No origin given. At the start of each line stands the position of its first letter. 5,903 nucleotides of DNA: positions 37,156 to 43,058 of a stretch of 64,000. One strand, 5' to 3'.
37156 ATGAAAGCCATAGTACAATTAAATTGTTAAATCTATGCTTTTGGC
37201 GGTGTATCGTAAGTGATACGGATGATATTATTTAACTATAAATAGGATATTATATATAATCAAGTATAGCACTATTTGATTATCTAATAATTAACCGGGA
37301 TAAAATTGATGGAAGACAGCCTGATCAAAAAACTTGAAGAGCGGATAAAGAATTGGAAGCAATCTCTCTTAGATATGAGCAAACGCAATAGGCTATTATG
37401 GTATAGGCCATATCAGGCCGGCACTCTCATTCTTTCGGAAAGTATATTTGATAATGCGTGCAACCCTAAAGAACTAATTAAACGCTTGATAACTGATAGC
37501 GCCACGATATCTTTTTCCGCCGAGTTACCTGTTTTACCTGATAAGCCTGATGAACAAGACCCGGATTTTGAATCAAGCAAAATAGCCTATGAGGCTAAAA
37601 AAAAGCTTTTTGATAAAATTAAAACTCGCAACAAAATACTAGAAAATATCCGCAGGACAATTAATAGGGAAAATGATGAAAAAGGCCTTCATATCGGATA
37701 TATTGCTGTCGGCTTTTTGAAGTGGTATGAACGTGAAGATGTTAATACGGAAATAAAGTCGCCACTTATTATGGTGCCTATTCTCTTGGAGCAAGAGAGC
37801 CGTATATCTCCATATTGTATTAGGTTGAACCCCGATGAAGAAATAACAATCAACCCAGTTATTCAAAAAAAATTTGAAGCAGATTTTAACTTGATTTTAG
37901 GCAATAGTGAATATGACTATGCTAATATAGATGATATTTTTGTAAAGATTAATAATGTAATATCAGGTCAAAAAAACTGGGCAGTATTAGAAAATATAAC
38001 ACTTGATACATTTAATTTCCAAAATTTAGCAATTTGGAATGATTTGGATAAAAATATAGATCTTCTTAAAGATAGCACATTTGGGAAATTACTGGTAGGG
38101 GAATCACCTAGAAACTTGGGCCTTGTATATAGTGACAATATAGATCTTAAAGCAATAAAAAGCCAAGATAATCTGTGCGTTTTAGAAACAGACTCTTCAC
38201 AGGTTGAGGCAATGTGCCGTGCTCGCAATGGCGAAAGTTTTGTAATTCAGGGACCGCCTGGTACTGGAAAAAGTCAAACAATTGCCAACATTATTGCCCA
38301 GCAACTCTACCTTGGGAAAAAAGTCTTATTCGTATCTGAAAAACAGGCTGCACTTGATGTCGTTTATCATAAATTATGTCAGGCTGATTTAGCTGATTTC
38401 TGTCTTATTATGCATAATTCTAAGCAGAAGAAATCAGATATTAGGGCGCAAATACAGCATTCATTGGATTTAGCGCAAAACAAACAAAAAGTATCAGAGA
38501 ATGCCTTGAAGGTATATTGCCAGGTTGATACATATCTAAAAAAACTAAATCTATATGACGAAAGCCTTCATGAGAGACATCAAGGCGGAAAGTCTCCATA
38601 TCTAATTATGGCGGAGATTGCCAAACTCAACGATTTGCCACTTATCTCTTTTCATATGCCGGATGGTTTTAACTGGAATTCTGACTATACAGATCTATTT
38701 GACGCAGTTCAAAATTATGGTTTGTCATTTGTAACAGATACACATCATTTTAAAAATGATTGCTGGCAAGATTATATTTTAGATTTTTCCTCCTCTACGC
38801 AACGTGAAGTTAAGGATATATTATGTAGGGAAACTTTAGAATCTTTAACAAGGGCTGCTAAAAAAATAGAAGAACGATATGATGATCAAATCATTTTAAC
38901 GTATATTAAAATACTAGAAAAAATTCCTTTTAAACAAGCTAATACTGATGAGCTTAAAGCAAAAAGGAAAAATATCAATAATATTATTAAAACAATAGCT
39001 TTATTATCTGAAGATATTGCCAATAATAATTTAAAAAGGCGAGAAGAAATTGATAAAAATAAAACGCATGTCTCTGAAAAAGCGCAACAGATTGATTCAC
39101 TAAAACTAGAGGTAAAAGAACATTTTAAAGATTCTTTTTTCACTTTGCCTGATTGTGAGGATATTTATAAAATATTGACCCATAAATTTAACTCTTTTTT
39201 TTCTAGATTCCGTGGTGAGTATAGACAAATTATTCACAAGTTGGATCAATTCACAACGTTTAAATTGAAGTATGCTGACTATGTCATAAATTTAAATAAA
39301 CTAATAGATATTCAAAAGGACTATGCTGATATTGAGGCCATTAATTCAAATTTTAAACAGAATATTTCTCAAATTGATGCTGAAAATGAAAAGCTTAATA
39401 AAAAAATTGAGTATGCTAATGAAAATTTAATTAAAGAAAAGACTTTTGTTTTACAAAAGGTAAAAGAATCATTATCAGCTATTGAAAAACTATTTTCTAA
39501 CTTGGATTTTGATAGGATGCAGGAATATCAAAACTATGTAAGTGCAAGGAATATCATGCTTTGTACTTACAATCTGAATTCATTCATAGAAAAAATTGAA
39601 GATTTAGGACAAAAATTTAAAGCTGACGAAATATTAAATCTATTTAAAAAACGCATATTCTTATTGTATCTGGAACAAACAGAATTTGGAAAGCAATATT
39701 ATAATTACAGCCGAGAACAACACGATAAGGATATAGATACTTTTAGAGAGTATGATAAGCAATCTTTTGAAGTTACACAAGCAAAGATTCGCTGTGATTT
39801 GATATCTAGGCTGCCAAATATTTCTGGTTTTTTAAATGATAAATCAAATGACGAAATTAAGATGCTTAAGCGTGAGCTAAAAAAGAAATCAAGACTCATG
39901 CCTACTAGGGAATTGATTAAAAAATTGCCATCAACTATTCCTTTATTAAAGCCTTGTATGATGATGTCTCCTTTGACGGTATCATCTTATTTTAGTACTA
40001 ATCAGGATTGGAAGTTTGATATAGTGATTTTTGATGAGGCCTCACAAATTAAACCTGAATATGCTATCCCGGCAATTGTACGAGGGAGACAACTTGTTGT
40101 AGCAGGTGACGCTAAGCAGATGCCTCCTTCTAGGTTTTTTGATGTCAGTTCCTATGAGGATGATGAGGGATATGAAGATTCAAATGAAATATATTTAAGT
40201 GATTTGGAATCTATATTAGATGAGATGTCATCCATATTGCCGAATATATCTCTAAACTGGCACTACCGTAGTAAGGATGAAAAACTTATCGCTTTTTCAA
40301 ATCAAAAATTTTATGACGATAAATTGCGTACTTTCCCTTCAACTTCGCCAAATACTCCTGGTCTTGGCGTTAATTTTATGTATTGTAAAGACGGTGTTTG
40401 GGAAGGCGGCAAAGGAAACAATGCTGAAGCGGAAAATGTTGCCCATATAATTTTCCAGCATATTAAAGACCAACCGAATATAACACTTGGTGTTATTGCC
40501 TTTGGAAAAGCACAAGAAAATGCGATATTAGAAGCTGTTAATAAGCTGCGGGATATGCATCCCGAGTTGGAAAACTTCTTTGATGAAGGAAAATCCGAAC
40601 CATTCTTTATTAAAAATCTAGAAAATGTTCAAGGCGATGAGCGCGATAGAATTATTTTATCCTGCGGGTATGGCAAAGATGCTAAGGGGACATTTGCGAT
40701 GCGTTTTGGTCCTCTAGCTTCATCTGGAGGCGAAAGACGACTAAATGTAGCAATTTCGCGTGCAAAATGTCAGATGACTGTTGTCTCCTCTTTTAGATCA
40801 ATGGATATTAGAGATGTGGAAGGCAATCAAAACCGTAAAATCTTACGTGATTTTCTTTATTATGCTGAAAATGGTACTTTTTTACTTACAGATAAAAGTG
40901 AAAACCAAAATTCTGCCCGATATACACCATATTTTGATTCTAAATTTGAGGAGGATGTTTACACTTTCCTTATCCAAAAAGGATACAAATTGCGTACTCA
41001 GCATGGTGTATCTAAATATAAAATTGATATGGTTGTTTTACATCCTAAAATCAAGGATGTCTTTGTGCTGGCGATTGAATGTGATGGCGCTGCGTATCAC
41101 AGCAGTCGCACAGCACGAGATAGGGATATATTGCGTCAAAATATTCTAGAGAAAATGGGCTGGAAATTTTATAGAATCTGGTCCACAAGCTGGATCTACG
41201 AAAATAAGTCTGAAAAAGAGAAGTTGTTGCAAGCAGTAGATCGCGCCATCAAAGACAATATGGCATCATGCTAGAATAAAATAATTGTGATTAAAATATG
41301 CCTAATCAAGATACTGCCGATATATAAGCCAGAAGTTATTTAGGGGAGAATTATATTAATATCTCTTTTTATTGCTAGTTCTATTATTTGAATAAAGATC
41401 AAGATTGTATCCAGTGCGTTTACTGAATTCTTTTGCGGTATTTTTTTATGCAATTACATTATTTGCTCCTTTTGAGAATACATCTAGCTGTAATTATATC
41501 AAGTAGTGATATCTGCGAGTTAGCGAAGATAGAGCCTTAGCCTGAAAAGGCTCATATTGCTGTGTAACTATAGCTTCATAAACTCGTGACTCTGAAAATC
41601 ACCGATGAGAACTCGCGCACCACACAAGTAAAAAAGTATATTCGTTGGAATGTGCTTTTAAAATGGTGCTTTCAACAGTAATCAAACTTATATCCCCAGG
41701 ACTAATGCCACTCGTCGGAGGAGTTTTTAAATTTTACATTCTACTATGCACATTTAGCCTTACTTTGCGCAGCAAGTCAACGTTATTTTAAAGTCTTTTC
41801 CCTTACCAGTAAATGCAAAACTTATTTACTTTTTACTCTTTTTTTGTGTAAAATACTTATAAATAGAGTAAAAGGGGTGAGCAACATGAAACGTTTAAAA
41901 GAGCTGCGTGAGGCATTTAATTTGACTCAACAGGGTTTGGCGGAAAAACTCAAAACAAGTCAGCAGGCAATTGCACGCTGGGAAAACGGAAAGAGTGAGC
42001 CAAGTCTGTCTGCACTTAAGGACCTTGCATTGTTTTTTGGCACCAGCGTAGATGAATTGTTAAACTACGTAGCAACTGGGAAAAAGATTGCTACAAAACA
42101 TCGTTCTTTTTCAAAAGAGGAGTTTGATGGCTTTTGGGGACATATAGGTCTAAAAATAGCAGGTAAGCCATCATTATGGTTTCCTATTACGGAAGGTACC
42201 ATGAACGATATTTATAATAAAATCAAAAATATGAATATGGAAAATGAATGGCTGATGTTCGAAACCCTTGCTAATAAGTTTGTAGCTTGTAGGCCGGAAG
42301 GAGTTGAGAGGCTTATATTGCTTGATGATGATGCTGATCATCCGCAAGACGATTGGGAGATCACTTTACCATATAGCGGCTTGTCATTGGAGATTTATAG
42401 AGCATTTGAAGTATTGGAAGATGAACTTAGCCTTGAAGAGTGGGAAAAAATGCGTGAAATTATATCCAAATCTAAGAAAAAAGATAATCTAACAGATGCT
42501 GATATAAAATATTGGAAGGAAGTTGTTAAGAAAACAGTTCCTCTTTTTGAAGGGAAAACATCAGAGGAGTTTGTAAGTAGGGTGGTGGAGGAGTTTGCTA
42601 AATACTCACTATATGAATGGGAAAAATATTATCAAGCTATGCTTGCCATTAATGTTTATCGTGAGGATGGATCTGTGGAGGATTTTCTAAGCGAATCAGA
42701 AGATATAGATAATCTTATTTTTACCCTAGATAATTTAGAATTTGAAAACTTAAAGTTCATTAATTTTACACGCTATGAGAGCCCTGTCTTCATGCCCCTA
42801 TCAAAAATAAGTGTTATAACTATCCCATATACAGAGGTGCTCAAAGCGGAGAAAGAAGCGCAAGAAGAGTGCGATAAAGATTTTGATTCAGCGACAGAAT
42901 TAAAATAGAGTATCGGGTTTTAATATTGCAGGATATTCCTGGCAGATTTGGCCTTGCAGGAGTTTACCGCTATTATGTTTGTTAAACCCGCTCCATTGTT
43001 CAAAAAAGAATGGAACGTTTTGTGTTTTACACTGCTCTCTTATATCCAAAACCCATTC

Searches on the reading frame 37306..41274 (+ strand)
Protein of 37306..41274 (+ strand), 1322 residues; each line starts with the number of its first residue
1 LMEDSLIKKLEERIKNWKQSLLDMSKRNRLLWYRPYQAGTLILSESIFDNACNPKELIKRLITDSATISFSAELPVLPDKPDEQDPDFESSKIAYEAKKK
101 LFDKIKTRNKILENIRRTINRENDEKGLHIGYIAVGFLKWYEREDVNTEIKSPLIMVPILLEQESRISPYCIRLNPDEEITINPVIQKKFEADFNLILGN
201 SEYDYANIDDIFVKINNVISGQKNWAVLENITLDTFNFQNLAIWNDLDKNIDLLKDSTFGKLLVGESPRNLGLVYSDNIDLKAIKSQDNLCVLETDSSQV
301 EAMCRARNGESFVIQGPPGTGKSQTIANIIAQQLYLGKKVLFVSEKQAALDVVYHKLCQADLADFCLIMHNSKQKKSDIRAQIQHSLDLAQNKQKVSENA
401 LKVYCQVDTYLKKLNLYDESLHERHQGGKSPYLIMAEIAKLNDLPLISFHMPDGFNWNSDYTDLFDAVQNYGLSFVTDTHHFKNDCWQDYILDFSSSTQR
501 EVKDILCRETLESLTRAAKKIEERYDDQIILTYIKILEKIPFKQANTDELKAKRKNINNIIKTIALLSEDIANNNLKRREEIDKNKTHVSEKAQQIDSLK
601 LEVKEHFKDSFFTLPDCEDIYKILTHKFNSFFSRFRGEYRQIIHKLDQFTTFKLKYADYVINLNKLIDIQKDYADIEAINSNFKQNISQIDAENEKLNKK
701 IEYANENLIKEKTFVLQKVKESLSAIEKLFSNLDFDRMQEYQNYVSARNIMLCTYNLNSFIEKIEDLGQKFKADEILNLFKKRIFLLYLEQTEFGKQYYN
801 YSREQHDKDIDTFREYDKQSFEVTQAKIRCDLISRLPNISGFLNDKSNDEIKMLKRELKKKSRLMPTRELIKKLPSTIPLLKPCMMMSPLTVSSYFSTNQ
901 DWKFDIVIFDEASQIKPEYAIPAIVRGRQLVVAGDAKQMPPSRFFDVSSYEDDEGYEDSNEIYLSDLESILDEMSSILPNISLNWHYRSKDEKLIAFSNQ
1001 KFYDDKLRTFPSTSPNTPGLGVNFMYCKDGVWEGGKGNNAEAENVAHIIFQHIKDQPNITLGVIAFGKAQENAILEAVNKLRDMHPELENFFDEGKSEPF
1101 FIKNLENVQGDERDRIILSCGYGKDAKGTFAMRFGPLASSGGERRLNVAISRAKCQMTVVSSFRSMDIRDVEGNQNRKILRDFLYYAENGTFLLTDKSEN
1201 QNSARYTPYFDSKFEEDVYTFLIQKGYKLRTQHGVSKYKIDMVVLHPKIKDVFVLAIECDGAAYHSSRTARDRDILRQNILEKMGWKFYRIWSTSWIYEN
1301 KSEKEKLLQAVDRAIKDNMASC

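Call 10: search_protein_families(library=pfam, proteins=[window:37306-41274:+], max_evalue=0.001)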
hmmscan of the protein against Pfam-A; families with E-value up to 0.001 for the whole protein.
window:37306-41274:+ (1322 aa): 7 families
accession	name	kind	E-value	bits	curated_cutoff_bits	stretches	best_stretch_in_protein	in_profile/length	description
PF18741.7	MTES_1575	-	2.4e-35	120.9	38.2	1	1214-1310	1-95/96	REase_MTES_1575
PF13195.11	DUF4011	-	4.2e-22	79.2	22.2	1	21-189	2-157/158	Protein of unknown function (DUF4011)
PF13086.12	AAA_11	-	2.5e-18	67.2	27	2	295-539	2-119/257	AAA domain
PF13087.12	AAA_12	-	3e-15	56.7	27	1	979-1162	16-193/195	AAA domain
PF13245.12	AAA_19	-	3.2e-07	31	25.1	0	299-353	1-57/134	AAA domain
PF04480.18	DUF559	-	1.9e-06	28.1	20.6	1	1225-1307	31-104/109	Protein of unknown function (DUF559)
PF09848.15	SLFN-g3_helicase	-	3.9e-06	26.8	24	1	312-372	4-59/354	Schlafen group 3, DNA/RNA helicase domain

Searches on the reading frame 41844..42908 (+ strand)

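Call 10: search_protein_families(library=pfam, proteins=[window:41844-42908:+], max_evalue=0.001)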
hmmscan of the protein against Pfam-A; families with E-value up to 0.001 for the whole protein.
window:41844-42908:+ (354 aa): 4 families
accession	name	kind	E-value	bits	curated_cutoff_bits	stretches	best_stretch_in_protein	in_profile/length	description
PF01381.28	HTH_3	-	2.3e-17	63.2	23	1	18-72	1-55/55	Helix-turn-helix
PF12844.13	HTH_19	-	8.9e-13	48.4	30.2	1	16-74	2-60/64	Helix-turn-helix domain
PF13560.12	HTH_31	-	1.3e-10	41.8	27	1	17-72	5-61/64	Helix-turn-helix domain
PF13443.12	HTH_26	-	7.7e-07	29.7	22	1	17-77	1-62/63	Cro/C1-type HTH DNA-binding domain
